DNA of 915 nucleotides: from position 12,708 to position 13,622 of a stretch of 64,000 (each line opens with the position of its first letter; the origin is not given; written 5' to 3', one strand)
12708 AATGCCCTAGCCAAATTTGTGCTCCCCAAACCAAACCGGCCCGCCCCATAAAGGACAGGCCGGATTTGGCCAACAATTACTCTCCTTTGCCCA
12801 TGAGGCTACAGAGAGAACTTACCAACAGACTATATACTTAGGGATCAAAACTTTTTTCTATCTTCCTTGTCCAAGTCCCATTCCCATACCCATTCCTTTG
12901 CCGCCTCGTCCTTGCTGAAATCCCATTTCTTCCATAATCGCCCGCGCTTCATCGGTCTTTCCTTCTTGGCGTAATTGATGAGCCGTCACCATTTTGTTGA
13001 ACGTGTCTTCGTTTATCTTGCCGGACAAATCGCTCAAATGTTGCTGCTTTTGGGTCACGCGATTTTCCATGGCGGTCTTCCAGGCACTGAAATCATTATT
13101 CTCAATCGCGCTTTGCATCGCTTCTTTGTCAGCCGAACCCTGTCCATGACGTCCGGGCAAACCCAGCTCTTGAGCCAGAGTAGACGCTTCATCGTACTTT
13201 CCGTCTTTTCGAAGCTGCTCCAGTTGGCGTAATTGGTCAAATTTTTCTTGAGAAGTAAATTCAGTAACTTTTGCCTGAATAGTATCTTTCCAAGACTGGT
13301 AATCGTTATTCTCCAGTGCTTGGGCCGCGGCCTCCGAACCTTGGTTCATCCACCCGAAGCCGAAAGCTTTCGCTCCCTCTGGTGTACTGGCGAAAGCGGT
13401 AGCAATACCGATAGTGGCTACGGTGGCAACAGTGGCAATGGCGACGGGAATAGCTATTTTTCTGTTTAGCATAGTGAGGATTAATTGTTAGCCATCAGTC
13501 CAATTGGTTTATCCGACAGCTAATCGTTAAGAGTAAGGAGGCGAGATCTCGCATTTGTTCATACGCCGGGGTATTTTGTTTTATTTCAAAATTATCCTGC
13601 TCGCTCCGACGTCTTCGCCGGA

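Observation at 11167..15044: ECF sigma regulon candidate: shared TGAAAT-N16/17-CGTA promoters and a sigV/rsiV/deacetylase-like gene order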

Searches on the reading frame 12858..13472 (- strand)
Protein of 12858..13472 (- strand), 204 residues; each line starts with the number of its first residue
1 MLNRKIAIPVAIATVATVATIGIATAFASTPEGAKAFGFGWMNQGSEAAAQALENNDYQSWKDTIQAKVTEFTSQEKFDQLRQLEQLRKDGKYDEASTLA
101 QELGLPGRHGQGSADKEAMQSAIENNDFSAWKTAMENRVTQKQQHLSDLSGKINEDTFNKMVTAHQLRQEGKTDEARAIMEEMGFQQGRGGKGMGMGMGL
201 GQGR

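Call 7: search_protein_families(library=pfam, proteins=[window:12858-13472:-], max_evalue=0.01)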
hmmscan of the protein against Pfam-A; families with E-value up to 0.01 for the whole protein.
window:12858-13472:- (204 aa): 0 families

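Call 23: search_protein_families(library=ncbifam, proteins=[window:12858-13472:-], max_evalue=0.01)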
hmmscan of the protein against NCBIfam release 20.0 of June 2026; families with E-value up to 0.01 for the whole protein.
window:12858-13472:- (204 aa): 0 families

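Call 38: find_homologous_proteins(query=window:12858-13472:-)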
Query window:12858-13472:- (204 aa): 16 proteins with E <= 0.001 among 422 candidates.
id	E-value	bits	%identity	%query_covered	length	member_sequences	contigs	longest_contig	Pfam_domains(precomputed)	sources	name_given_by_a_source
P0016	3.1e-127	440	100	100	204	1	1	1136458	-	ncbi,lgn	-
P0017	3.4e-93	329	75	91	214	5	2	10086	-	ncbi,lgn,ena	-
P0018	5.7e-93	328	77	97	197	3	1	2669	-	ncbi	-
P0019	2.8e-91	323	75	91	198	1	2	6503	-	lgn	-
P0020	5.7e-84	299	71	93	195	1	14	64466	-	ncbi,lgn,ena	-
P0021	1.8e-24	105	38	73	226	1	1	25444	-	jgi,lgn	jgi:hypothetical protein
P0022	2.6e-22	98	34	100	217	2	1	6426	-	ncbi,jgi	ncbi:MAG: hypothetical protein WCV41_02655 [Patescibacteria group bacterium]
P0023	4.5e-21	94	54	40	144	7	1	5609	-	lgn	-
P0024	5.2e-21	94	54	40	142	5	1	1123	-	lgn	-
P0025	1.3e-19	89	52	42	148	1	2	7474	-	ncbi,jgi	jgi:hypothetical protein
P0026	1.9e-19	89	34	93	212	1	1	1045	-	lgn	-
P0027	3.5e-19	88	51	41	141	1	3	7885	-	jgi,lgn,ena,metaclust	metaclust:\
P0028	2.1e-18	85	53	45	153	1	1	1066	-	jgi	jgi:TolA-binding protein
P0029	2.1e-11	62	41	41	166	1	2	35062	-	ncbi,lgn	ncbi:MAG: hypothetical protein WA057_02120 [Candidatus Magasanikiibacteriota bacterium]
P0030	3.0e-9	55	37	58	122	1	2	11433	-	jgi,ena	-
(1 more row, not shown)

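Call 54: predict_structure(alignment_id=A3)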
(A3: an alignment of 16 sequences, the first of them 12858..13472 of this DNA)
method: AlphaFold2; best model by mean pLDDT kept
length: 204 residues; sequences in the alignment: 16
mean_pLDDT: 58.9   pTM: 0.47
mean pLDDT of the five models: 58.9, 57.5, 55.0, 52.2, 48.4
residues with pLDDT >= 90: 0; 70-90: 69; 50-70: 64; < 50: 71
segments of 3 or more residues with pLDDT < 50: 1-33, 35-38, 106-112, 145-152, 187-204
pLDDT, mean of each block of 10 residues (from residue 1): 31 31 41 48 57 69 70 76 82 79 54 60 78 69 47 58 70 75 54 36 38
secondary structure, 60 per line:
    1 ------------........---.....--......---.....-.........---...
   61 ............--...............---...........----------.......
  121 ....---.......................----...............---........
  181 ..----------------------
elements in order: H13-20 H24-28 H31-36 H40-44 H46-54 H58-72 H75-89 H93-103 H114-124 H128-150 H155-169 H173-182

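Call 57: search_protein_families(library=pfam, alignment_id=A3, max_evalue=1)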
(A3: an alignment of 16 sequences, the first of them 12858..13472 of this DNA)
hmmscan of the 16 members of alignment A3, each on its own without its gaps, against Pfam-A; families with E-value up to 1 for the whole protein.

A. member 1, window:12858-13472:- (204 aa): 5 families
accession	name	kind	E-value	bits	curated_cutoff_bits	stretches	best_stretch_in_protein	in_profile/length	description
PF10829.13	DUF2554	-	0.043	14.7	25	1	163-182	35-54/76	Protein of unknown function (DUF2554)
PF10985.13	DUF2805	-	0.05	14.4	22.5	0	117-148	30-61/71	Protein of unknown function (DUF2805)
PF13428.12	TPR_14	-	0.31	12.3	23.5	0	164-183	8-27/44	Tetratricopeptide repeat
PF06844.16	DUF1244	-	0.59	10.7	27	0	46-71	34-59/67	Protein of unknown function (DUF1244)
PF01763.21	Herpes_UL6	-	0.59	9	27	0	37-157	339-454/562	Herpesvirus UL6 like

B. families by the number of members that match (of 16 scanned): 61 families (the first 25 are shown)
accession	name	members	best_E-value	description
PF07361.16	Cytochrom_B562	8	0.019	Cytochrome b562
PF18984.5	DUF5717_N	6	0.0027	Family of unknown function (DUF5717)N-terminal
PF06844.16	DUF1244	5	0.041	Protein of unknown function (DUF1244)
PF22813.1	TcaA_2nd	4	0.0054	TcaA protein second domain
PF11021.13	DUF2613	3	0.0037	Protein of unknown function (DUF2613)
PF13801.11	Metal_resist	3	0.012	Heavy-metal resistance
PF01843.25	DIL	3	0.037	DIL domain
PF13428.12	TPR_14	3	0.25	Tetratricopeptide repeat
PF18915.5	DUF5667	2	0.0073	Domain of unknown function (DUF5667)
PF14559.12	TPR_19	2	0.021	Tetratricopeptide repeat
PF22669.2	Exo_endo_phos2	2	0.023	Endonuclease/Exonuclease/phosphatase family 2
PF10938.13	YfdX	2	0.044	YfdX protein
PF14244.12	Retrotran_gag_3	2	0.049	gag-polypeptide of LTR copia-type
PF10985.13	DUF2805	2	0.05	Protein of unknown function (DUF2805)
PF20915.2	VPg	2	0.094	Viral genome-linked protein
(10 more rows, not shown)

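Call 64: fold_search(model_id=the predicted structure, library=pdb)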
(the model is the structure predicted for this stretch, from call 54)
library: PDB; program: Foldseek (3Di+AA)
matches with E <= 10: 34; with E <= 0.001: 0
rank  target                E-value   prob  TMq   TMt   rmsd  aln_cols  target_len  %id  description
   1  7tcd                  1.6e+00  0.12  0.16  0.09  13.7       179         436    9  LOV2-DARPIN fusion: D13 (released 2023-07-05)
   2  3ihu_A                2.6e+00  0.08  0.18  0.18  16.4       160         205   12  Crystal structure of DNA binding protein (YP_298823.1) from Ralstonia eutropha JMP134 at 1.92 A resolution (released 2009-08-11)
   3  8bbf_B                2.6e+00  0.08  0.14  0.04  18.7       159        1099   15  Structure of the IFT-A complex; IFT-A1 module (released 2022-12-07)
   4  3gw4_A                3.1e+00  0.06  0.15  0.16  19.5       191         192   16  Crystal structure of uncharacterized protein from Deinococcus radiodurans. Northeast Structural Genomics Consortium Ta (released 2009-04-21)
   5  8fgw_E                3.2e+00  0.05  0.13  0.06  22.4       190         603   16  Human IFT-A complex structures provide molecular insights into ciliary transport (released 2023-02-22)
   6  8bbg_B                3.5e+00  0.04  0.13  0.04  22.0       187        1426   15  Structure of the IFT-A complex; anterograde IFT-A train model (released 2022-12-21)
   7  2vgx_A                3.9e+00  0.12  0.15  0.21  14.0       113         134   15  Structure of the Yersinia enterocolitica Type III Secretion Translocator Chaperone SycD (released 2007-12-04)
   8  9gzg_A                3.9e+00  0.07  0.14  0.18  17.9       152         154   20  Crystal structure of CTPR4E4 mutant (released 2025-10-15)
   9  8f5p_E                4.3e+00  0.06  0.14  0.05  17.5       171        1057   13  Structure of Leishmania tarentolae IFT-A (state 2) (released 2022-12-21)
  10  4hou_B                5.2e+00  0.04  0.17  0.14  19.4       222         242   14  Crystal Structure of N-terminal Human IFIT1 (released 2013-01-30)
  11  9vkn_A                5.4e+00  0.06  0.17  0.23  15.8       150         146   15  Crystal structure of DhdR in complex with inducer L2HG (released 2025-08-06)
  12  7unh_A                5.4e+00  0.04  0.17  0.14  20.8       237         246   13  De novo designed chlorophyll dimer protein in apo state, SP2 (released 2023-04-19)
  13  6x8n_A                5.7e+00  0.09  0.21  0.31  13.8       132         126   19  Crystal Structure of H49A ABLE mutant (released 2020-08-26)
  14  2vgy                  6.0e+00  0.08  0.15  0.21  14.0       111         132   15  Crystal structure of the Yersinia enterocolitica Type III Secretion Translocator Chaperone SycD (alternative dimer) (released 2007-12-04)
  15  3as5_A                6.0e+00  0.04  0.14  0.15  16.9       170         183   10  MamA AMB-1 P212121 (released 2011-07-20)
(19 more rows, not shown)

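Call 73: search_protein_representatives(alignment_id=A3)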
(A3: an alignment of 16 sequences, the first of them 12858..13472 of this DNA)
Query: 16 sequences, 146 profile positions. Proteins with E-value up to 0.001 (for the whole library): 2483; up to 1e-10: 1379; up to 1e-30: 124. The best 150 are listed.
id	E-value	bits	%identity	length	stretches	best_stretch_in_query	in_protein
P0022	2.2e-65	235.3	-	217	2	3-146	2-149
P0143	1.5e-60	219.6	-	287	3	34-124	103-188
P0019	3.2e-58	212.1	-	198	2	25-132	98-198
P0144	3.0e-56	205.6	-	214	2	7-141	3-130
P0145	9.7e-56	204.0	-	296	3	42-130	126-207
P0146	6.9e-55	201.2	-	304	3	1-125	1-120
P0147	9.1e-53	194.4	-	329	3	1-131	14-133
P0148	3.1e-52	192.6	-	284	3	1-127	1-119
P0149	4.0e-51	189.0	-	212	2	3-129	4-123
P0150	7.7e-51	188.1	-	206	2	1-127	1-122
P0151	8.8e-51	187.9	-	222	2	1-129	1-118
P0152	9.1e-50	184.6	-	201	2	41-129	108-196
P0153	2.6e-49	183.2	-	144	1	1-143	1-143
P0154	3.7e-49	182.7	-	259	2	41-129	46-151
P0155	8.0e-47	175.1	-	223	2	3-122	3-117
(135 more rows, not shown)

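Call 75: search_protein_families(library=pfam, alignment_id=A4, max_evalue=0.01)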
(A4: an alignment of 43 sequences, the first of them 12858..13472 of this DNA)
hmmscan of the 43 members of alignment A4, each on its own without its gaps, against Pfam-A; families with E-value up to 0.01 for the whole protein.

A. member 1, window:12858-13472:- (204 aa): 0 families

B. families by the number of members that match (of 43 scanned): 57 families (the first 25 are shown)
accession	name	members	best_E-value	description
PF22813.1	TcaA_2nd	5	8.7e-07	TcaA protein second domain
PF07729.17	FCD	4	8.5e-05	FCD domain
PF07721.20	TPR_4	3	0.00017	Tetratricopeptide repeat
PF19027.5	DUF5752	3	0.0013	Family of unknown function (DUF5752)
PF14559.12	TPR_19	2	4.5e-06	Tetratricopeptide repeat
PF09477.16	Type_III_YscG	2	1.9e-05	Bacterial type III secretion system chaperone protein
PF07361.16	Cytochrom_B562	2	0.00015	Cytochrome b562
PF02151.25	UVR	2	0.00052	UvrB/uvrC motif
PF12698.13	ABC2_membrane_3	2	0.0017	ABC-2 family transporter protein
PF02295.23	z-alpha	2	0.0043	Adenosine deaminase z-alpha domain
PF14498.12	Glyco_hyd_65N_2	2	0.0067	Glycosyl hydrolase family 65, N-terminal domain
PF04316.19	FlgM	1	2.6e-06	Anti-sigma-28 factor, FlgM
PF09613.16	HrpB1_HrpK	1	1.7e-05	Bacterial type III secretion protein (HrpB1_HrpK)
PF00356.27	LacI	1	4.3e-05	Bacterial regulatory proteins, lacI family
PF02909.22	TetR_C_1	1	4.4e-05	Tetracyclin repressor-like, C-terminal domain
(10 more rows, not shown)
